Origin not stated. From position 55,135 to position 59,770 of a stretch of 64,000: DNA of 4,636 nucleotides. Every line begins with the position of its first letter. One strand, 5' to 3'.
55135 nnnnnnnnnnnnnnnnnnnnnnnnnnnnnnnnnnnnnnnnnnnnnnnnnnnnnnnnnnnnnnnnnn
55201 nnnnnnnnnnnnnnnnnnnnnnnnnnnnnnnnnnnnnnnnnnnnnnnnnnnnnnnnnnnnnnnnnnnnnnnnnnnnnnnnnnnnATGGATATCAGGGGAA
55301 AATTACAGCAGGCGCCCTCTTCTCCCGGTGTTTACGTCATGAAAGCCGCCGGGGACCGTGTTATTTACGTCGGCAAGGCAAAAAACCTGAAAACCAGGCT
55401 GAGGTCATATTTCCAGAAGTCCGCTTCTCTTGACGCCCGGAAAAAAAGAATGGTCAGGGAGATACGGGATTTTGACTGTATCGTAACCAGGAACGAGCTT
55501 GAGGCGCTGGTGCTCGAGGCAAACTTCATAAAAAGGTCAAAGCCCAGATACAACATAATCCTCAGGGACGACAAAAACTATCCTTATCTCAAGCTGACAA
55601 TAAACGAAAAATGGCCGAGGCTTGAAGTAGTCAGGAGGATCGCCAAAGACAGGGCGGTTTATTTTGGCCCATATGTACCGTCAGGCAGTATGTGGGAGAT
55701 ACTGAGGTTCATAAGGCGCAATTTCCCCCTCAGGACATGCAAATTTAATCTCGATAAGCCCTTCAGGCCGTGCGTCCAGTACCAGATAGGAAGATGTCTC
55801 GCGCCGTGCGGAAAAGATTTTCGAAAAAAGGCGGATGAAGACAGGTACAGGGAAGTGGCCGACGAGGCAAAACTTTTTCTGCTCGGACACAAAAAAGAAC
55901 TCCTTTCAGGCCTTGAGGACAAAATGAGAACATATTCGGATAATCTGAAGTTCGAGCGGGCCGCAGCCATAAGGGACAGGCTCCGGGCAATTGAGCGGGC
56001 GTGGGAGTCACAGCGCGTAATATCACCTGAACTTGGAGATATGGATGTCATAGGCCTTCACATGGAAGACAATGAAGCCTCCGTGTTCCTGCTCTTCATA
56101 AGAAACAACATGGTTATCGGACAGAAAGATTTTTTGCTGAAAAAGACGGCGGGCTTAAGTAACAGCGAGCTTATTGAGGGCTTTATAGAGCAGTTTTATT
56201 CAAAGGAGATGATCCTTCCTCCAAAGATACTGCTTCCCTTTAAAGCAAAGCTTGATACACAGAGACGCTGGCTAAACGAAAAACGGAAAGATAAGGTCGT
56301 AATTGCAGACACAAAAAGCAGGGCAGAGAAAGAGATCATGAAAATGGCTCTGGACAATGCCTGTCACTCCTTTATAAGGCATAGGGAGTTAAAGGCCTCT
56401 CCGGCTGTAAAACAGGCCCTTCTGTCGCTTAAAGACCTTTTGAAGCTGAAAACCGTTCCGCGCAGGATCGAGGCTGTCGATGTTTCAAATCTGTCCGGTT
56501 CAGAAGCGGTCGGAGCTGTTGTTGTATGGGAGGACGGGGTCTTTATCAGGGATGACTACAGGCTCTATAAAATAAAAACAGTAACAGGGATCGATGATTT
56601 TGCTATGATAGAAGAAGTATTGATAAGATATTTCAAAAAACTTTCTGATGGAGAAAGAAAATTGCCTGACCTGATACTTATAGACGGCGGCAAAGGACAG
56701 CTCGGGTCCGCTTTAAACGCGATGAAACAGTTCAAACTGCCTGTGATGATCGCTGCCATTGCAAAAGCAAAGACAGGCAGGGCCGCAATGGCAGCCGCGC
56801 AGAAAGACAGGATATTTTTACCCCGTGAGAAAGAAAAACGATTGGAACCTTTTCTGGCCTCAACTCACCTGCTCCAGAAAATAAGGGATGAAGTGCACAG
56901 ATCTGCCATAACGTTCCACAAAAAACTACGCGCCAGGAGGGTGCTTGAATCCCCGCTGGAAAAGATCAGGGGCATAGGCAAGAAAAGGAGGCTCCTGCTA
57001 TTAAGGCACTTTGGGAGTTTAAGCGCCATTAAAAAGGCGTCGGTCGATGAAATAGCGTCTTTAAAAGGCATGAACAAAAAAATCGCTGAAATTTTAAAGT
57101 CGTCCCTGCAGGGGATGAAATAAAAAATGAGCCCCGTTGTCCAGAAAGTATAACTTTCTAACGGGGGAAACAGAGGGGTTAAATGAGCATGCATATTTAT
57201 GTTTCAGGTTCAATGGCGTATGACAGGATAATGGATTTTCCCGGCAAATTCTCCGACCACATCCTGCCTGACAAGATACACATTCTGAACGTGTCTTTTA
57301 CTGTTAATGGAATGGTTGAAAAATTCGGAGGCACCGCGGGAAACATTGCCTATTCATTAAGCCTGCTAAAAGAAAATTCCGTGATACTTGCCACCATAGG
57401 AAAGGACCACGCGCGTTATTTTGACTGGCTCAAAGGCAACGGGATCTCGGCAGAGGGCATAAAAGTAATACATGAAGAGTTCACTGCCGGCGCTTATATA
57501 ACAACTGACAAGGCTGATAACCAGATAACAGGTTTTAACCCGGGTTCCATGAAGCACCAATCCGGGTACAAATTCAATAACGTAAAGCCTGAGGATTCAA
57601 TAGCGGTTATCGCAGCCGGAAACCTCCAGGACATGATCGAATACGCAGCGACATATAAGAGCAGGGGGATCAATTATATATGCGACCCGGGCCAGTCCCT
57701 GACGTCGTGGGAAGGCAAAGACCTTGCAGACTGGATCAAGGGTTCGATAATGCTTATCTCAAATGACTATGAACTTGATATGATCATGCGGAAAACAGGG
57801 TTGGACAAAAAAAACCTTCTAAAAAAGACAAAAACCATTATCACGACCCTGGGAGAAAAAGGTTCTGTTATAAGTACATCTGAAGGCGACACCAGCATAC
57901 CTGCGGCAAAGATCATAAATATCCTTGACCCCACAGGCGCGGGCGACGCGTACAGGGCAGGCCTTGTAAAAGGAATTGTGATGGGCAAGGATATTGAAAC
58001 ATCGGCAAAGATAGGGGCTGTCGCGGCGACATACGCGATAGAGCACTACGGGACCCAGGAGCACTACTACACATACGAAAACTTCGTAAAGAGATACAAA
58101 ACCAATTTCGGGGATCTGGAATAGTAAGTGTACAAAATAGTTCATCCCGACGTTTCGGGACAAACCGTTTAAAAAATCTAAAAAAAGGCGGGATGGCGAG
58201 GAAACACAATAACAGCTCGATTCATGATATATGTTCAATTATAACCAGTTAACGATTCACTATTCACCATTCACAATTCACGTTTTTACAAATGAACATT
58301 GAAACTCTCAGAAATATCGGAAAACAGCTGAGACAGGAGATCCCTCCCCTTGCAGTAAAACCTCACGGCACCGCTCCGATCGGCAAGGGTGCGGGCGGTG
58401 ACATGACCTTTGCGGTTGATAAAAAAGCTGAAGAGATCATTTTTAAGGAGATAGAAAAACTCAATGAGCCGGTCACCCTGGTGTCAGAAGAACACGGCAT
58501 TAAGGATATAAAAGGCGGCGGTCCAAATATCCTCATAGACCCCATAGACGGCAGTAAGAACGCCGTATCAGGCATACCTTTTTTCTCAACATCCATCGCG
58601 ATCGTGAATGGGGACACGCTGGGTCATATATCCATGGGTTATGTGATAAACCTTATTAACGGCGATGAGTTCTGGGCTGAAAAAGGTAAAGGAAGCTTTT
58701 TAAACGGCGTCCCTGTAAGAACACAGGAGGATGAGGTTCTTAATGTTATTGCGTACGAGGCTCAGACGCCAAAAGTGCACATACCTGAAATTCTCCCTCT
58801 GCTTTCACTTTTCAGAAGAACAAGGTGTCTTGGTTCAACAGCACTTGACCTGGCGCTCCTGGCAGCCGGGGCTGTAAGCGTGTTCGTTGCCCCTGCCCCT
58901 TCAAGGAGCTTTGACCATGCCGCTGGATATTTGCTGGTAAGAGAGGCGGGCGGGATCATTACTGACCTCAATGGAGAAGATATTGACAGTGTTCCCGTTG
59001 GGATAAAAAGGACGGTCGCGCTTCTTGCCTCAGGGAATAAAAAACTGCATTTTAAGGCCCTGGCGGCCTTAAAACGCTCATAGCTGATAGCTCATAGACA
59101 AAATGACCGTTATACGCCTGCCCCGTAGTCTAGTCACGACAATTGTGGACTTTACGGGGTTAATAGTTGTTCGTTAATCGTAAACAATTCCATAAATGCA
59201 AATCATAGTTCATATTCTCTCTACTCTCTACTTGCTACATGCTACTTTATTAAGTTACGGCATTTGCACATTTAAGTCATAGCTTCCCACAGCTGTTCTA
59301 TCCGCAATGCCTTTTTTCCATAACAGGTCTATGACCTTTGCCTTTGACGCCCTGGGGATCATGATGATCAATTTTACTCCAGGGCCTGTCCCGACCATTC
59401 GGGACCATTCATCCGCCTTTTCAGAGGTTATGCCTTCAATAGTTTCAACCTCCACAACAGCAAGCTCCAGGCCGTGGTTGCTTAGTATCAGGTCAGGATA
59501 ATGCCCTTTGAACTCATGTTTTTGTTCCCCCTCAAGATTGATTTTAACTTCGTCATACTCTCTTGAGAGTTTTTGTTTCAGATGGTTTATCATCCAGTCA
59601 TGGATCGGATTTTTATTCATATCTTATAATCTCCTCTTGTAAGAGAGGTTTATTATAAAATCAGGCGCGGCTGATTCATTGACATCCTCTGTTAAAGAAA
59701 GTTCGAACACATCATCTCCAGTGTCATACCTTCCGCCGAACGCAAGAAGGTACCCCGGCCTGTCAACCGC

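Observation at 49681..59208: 9.3-kb multi-gene segment (uvrB ... uvrC, pfkB, IMPase) bracketed by about 125-bp inverted repeats of a dispersed hairpin-element family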

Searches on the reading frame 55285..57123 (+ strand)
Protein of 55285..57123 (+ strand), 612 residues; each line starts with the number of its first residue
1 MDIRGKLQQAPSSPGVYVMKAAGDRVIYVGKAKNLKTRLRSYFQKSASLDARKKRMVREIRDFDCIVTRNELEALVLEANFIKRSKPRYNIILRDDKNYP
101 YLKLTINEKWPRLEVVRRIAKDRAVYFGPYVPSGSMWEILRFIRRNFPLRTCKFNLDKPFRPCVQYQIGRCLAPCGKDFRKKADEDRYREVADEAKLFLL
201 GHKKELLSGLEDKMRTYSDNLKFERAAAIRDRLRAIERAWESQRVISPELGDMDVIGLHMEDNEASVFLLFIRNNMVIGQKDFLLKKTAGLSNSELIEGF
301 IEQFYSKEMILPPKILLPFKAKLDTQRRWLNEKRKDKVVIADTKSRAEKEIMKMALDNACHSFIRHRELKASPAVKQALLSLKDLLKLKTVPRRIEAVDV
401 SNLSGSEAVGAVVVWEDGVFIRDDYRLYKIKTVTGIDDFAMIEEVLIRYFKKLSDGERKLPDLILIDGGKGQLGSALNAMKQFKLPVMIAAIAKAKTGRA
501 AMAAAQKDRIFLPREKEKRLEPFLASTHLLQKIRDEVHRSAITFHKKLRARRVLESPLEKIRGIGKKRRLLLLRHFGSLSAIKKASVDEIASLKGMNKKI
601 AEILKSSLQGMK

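Call 10: search_protein_families(library=pfam, proteins=[window:55285-57123:+])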
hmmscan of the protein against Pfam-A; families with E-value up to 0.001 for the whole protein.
window:55285-57123:+ (612 aa): 6 families
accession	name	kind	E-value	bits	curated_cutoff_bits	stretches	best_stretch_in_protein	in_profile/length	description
PF08459.17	UvrC_RNaseH_dom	-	2.8e-47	161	22.3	1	384-542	2-159/159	UvrC RNAse H endonuclease domain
PF22920.2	UvrC_RNaseH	-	1.2e-24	86.9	24.3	1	252-364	1-114/116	UvrC Ribonuclease H-like domain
PF14520.12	HHH_5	-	2.8e-10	41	27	1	557-608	3-55/57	Helix-hairpin-helix domain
PF02151.25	UVR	-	5.3e-10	39.2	21.5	1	204-238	1-35/36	UvrB/uvrC motif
PF01541.30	GIY-YIG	-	2.2e-08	34.7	22.6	1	14-90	2-78/78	GIY-YIG catalytic domain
PF12826.13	HHH_2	-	4.5e-05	24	27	1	561-604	8-51/64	Helix-hairpin-helix motif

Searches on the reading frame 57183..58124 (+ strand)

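Call 10: search_protein_families(library=pfam, proteins=[window:57183-58124:+])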
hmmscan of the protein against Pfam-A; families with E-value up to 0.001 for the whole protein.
window:57183-58124:+ (313 aa): 1 family
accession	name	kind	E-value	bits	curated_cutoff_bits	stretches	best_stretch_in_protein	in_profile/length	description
PF00294.29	PfkB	-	6.4e-38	131.2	25.8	1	36-293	24-297/302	pfkB family carbohydrate kinase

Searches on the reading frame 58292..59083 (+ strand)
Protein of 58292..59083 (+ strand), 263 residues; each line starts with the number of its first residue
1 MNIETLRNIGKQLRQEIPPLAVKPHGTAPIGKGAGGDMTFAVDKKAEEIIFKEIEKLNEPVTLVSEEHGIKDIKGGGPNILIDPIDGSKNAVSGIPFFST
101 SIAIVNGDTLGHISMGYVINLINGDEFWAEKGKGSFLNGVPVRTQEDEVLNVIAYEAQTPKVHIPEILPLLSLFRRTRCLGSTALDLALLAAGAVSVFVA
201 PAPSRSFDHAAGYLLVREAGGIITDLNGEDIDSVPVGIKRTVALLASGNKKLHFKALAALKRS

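Call 10: search_protein_families(library=pfam, proteins=[window:58292-59083:+])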
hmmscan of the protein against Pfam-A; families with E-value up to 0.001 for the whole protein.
window:58292-59083:+ (263 aa): 1 family
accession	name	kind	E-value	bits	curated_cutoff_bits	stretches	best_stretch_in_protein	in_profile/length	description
PF00459.30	Inositol_P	-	5.7e-37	128.1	27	1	3-257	10-263/271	Inositol monophosphatase family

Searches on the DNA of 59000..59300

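Call 57: search_rna_families(source=window, start=59000, end=59300, threshold=evalue, max_evalue=1)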
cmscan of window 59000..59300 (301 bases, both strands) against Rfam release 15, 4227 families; matches with E-value up to 1: 1.
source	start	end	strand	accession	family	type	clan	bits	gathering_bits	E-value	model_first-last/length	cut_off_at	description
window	59233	59257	-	RF03070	ssNA-helicase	Gene; sRNA;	-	17.8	41.5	0.59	1-49/49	no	ssNA-helicase RNA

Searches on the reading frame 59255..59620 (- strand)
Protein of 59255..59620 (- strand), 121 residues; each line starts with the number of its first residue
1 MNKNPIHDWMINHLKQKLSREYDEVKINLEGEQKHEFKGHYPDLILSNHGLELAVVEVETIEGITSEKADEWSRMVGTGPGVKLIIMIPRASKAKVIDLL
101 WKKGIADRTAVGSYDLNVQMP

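Call 10: search_protein_families(library=pfam, proteins=[window:59255-59620:-])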
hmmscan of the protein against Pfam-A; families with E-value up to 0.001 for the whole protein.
window:59255-59620:- (121 aa): 0 families

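Call 28: find_encoding_contigs(protein=window:59255-59620:-, flank=3000, max_places=10)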
Protein window:59255-59620:- (121 aa): 11 contigs read that carry it; 10 places shown.
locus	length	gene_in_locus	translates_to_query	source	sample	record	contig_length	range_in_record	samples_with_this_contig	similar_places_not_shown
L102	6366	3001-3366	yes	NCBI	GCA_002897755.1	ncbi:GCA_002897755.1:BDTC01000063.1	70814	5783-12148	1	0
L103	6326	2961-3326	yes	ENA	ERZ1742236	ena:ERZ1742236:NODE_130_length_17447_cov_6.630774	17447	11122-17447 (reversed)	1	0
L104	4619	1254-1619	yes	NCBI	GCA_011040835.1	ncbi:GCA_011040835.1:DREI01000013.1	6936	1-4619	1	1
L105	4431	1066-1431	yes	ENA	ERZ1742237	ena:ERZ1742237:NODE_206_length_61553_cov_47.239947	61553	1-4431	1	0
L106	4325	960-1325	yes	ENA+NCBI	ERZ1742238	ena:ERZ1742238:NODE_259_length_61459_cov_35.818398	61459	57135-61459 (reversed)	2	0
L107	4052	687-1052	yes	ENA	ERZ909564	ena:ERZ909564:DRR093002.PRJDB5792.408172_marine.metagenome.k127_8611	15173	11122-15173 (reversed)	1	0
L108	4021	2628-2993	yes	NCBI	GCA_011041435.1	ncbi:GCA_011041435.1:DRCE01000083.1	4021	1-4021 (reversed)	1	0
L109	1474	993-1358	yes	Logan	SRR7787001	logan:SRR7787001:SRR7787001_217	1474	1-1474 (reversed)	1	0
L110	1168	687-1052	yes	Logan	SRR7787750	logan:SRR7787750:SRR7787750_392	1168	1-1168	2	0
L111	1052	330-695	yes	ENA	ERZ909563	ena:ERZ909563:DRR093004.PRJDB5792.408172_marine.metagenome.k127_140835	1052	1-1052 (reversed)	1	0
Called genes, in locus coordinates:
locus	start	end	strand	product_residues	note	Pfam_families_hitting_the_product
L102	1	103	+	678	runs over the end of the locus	-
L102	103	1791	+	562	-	-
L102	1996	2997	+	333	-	PF11383:DUF3187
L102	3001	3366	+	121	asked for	-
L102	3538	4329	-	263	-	PF00459:Inositol_P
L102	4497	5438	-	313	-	PF00294:PfkB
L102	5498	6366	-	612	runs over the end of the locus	PF01541:GIY-YIG, PF27096:UvrC_M, PF02151:UVR, PF22920:UvrC_RNaseH, PF08459:UvrC_RNaseH_dom, PF14520:HHH_5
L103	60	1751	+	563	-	-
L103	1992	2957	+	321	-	PF11383:DUF3187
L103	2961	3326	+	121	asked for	-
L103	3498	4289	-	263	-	PF00459:Inositol_P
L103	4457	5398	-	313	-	PF00294:PfkB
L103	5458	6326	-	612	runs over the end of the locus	PF01541:GIY-YIG, PF27096:UvrC_M, PF02151:UVR, PF22920:UvrC_RNaseH, PF08459:UvrC_RNaseH_dom, PF14520:HHH_5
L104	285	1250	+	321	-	PF11383:DUF3187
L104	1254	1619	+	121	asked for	-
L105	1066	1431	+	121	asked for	-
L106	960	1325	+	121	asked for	-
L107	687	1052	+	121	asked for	-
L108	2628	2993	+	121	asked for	-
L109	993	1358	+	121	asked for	-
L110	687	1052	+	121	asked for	-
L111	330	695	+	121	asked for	-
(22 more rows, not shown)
